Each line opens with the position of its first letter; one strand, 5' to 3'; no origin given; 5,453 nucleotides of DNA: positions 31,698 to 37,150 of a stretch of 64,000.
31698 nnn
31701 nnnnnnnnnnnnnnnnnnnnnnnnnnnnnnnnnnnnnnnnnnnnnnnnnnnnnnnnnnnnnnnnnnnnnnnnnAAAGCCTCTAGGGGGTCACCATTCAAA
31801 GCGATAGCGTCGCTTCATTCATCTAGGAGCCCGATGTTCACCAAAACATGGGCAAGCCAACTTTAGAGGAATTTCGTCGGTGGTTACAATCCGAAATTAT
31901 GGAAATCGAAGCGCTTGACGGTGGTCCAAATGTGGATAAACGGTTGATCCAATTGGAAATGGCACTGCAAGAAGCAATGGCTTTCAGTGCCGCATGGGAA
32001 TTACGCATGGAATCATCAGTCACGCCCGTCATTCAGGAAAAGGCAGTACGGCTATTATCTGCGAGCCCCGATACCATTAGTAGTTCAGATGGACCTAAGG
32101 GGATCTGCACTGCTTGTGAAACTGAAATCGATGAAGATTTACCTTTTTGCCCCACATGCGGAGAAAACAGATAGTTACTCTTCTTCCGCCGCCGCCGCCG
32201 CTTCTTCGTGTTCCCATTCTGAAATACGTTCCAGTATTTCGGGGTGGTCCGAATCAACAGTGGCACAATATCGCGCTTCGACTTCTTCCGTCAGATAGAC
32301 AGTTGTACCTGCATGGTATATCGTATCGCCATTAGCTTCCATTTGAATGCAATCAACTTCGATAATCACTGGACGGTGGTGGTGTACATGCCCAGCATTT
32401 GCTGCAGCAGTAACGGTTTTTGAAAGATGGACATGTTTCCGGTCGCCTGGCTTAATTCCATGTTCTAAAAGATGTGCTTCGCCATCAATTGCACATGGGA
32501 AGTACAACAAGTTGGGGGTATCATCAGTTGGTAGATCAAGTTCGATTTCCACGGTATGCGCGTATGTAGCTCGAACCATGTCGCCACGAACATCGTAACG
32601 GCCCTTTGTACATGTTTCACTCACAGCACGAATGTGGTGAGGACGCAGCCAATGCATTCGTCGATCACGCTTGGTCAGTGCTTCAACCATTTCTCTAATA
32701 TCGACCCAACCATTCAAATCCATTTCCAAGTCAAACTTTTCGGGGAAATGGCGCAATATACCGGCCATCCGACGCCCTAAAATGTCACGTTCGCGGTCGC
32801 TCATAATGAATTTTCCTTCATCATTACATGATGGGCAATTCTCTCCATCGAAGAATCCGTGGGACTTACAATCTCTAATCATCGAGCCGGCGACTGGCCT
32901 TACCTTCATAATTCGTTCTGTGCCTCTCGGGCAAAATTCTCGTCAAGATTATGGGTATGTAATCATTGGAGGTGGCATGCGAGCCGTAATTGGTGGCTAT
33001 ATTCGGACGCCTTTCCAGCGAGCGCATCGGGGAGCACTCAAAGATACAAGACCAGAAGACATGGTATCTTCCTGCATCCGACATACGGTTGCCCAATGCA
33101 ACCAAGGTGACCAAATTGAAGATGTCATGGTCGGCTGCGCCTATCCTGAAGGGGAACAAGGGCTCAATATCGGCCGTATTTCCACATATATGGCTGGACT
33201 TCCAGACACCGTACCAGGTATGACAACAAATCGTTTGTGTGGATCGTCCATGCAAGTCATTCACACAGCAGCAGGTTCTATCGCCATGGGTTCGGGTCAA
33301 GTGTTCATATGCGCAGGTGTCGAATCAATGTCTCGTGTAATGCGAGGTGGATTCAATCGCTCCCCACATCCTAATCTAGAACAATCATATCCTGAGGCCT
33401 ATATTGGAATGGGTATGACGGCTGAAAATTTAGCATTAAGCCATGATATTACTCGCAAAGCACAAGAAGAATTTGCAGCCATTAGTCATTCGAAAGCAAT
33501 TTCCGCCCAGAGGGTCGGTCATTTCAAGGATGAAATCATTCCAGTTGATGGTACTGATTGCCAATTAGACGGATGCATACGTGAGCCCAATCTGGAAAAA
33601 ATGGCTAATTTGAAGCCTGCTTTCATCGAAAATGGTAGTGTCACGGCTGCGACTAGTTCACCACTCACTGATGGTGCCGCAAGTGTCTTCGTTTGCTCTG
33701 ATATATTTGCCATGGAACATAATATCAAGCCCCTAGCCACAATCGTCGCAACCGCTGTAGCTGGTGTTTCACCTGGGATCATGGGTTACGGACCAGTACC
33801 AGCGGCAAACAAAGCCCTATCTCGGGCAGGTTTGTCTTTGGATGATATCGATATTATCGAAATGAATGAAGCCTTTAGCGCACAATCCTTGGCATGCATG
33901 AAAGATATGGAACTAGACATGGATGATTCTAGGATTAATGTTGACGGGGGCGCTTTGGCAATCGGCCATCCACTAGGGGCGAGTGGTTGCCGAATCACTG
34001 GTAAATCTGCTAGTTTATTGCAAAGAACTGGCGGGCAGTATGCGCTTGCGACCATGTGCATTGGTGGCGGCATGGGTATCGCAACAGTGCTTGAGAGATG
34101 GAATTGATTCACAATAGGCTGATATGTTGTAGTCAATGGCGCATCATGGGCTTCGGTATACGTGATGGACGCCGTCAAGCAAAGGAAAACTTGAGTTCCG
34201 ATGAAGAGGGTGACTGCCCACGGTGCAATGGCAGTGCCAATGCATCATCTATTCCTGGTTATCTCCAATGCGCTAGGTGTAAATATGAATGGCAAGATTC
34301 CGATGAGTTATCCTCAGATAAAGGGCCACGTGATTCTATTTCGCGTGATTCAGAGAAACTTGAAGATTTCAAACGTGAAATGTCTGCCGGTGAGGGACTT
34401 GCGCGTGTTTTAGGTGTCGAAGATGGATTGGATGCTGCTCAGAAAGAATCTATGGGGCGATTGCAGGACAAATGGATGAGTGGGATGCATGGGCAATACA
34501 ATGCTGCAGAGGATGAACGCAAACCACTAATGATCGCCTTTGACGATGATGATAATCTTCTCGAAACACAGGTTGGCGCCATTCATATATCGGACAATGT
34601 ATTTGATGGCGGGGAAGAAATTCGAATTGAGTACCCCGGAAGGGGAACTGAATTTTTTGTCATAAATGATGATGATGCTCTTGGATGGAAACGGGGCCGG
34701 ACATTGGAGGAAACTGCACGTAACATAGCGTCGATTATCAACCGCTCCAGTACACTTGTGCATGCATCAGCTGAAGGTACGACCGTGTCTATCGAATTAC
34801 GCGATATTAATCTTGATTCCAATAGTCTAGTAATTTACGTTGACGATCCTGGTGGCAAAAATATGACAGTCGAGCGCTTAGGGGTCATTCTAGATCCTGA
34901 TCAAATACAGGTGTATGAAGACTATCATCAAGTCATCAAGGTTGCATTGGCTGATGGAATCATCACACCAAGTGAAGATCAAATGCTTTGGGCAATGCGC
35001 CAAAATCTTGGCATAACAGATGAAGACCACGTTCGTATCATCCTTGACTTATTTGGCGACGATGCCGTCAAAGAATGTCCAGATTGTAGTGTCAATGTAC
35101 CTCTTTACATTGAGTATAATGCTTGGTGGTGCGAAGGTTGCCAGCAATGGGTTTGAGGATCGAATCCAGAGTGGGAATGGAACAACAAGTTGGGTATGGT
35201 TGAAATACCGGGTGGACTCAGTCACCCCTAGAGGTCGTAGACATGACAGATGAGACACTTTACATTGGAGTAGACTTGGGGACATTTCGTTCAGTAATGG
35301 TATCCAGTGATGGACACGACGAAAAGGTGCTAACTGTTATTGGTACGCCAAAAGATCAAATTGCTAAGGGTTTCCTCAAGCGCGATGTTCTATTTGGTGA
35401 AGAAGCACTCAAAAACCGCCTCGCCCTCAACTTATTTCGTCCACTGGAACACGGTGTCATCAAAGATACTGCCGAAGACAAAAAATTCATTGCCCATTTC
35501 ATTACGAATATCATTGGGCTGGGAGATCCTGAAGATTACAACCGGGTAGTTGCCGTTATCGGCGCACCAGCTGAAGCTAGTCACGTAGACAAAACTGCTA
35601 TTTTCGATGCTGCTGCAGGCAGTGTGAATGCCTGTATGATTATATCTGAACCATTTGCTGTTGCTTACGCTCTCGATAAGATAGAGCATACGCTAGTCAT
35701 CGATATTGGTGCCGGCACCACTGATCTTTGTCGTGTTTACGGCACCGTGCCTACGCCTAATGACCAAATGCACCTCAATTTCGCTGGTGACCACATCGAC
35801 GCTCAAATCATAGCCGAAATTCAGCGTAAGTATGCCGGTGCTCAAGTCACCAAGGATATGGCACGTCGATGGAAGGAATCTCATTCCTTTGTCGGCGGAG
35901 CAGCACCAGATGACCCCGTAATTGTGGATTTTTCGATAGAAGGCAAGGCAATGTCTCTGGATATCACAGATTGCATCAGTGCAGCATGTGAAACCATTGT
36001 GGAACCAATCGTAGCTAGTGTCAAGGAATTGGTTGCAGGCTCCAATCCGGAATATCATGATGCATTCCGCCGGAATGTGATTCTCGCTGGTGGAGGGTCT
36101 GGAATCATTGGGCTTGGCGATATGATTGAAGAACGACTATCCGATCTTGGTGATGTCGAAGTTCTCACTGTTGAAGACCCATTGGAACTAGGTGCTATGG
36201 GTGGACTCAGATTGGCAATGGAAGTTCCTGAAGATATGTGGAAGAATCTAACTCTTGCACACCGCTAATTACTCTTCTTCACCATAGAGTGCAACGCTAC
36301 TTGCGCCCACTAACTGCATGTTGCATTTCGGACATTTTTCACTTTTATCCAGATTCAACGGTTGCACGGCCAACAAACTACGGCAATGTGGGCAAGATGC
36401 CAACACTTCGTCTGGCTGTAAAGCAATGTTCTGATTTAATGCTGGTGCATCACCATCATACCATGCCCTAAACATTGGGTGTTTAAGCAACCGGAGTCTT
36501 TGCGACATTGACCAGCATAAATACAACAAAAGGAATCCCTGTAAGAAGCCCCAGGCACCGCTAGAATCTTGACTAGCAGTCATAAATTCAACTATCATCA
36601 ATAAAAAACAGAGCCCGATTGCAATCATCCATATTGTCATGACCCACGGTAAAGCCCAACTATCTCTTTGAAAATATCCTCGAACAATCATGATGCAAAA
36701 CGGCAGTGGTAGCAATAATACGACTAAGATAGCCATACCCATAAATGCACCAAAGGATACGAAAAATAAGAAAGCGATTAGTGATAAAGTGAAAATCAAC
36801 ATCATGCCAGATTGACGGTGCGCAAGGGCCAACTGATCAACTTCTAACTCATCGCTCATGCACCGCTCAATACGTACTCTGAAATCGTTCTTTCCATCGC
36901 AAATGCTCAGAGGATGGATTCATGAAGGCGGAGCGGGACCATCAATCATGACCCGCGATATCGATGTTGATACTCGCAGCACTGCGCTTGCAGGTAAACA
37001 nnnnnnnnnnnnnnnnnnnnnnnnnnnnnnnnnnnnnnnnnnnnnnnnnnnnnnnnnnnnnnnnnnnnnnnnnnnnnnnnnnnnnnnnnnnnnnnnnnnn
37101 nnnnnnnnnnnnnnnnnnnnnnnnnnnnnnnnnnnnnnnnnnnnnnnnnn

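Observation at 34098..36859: Candidate three-gene cytoskeletal module: double-zinc-ribbon acidic protein, MamK-like actin, zinc-ribbon membrane protein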

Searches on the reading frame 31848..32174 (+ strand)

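Call 3: search_protein_families(library=pfam, proteins=[window:31848-32174:+], max_evalue=0.1)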
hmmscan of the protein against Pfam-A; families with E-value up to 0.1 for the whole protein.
window:31848-32174:+ (108 aa): 8 families
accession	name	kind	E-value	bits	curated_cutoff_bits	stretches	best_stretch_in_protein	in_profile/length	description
PF17032.10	Zn_ribbon_15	-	0.00044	21.4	28.9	1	81-105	49-73/73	zinc-ribbon family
PF12773.13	DZR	-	0.0016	19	27.3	1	87-105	27-45/45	Double zinc ribbon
PF24460.1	DUF7575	-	0.0038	17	28.5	1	87-106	6-25/28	Domain of unknown function (DUF7575)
PF13240.11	Zn_Ribbon_1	-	0.011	15.9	25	1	87-105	2-20/23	zinc-ribbon domain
PF18912.6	DZR_2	-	0.012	15.9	27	1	81-106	18-44/56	Double zinc ribbon domain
PF13248.11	Zn_ribbon_3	-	0.027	14.4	27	1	87-106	5-24/26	zinc-ribbon domain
PF07191.17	Zn_ribbon_6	-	0.078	13.4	25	0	83-106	15-37/67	Double zinc ribbon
PF08772.16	Zn_ribbon_NOB1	-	0.088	13.4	24.9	0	86-107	10-32/72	Nin one binding (NOB1) Zn-ribbon like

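Call 4: search_protein_families(library=ncbifam, proteins=[window:31848-32174:+], max_evalue=0.1)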
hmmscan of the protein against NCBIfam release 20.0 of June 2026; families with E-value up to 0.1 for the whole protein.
window:31848-32174:+ (108 aa): 2 families
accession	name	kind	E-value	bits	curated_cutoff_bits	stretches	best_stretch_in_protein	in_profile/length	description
NF049953.1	ribbon_DG_selen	exception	0.039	13.9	130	1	75-105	138-168/172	zinc ribbon-containing (seleno)protein DG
NF008616.0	PRK11595.1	equivalog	0.081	12.4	304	0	83-105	19-41/227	DNA utilization protein GntX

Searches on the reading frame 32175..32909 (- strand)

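Call 3: search_protein_families(library=pfam, proteins=[window:32175-32909:-], max_evalue=0.1)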
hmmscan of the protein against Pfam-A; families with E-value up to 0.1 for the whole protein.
window:32175-32909:- (244 aa): 1 family
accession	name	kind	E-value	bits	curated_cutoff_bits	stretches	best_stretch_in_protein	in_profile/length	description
PF01885.22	PTS_2-RNA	-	1.1e-23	84.7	26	1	43-208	5-176/177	RNA 2'-phosphotransferase, Tpt1 / KptA family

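Call 4: search_protein_families(library=ncbifam, proteins=[window:32175-32909:-], max_evalue=0.1)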
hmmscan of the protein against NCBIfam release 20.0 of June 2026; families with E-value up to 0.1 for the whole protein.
window:32175-32909:- (244 aa): 4 families
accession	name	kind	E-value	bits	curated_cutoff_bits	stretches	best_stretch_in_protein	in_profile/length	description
NF002015.0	PRK00819.1-5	equivalog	1.4e-60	204.4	279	1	9-218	2-207/210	RNA 2'-phosphotransferase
NF002013.0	PRK00819.1-2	equivalog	1.6e-36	125.6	231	1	38-215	4-178/183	RNA 2'-phosphotransferase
NF002014.0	PRK00819.1-4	equivalog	7.7e-33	113.9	239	1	36-217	1-180/182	RNA 2'-phosphotransferase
NF002012.0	PRK00819.1-1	equivalog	1.1e-13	51.4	233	1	48-212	16-179/184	RNA 2'-phosphotransferase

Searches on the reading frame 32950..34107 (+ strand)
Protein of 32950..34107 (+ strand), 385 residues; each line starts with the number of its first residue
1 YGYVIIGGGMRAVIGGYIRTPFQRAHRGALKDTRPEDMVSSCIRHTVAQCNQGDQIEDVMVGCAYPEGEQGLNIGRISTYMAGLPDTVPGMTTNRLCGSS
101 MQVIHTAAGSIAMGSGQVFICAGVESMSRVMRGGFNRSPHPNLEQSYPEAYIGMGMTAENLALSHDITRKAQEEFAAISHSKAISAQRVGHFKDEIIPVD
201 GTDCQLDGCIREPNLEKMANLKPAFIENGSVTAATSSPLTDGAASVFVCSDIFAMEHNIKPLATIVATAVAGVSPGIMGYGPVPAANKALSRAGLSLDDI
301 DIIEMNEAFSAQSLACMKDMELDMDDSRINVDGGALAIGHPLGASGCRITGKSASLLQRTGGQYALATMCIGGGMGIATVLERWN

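Call 34: search_protein_families(library=pfam, proteins=[window:32950-34107:+], max_evalue=0.01)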
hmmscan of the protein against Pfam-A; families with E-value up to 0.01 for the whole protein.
window:32950-34107:+ (385 aa): 3 families
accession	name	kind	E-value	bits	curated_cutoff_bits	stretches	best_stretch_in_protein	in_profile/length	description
PF00108.29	Thiolase_N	-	1.6e-54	185.4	26.4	1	14-250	3-258/260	Thiolase, N-terminal domain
PF02803.24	Thiolase_C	-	2.4e-47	160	27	1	260-383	2-123/123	Thiolase, C-terminal domain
PF22691.2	Thiolase_C_1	-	0.00017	21.8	28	0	285-321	23-59/144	Thiolase C-terminal domain-like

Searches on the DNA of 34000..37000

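Call 70: search_rna_families(source=window, start=34000, end=37000, threshold=evalue, max_evalue=1)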
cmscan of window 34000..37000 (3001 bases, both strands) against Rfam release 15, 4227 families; matches with E-value up to 1: 1.
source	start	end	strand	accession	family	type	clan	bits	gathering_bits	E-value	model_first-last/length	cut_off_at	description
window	35262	35327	+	RF02946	cow-rumen-1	Gene; sRNA;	-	18.8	53.4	0.6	1-61/61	no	cow-rumen-1 RNA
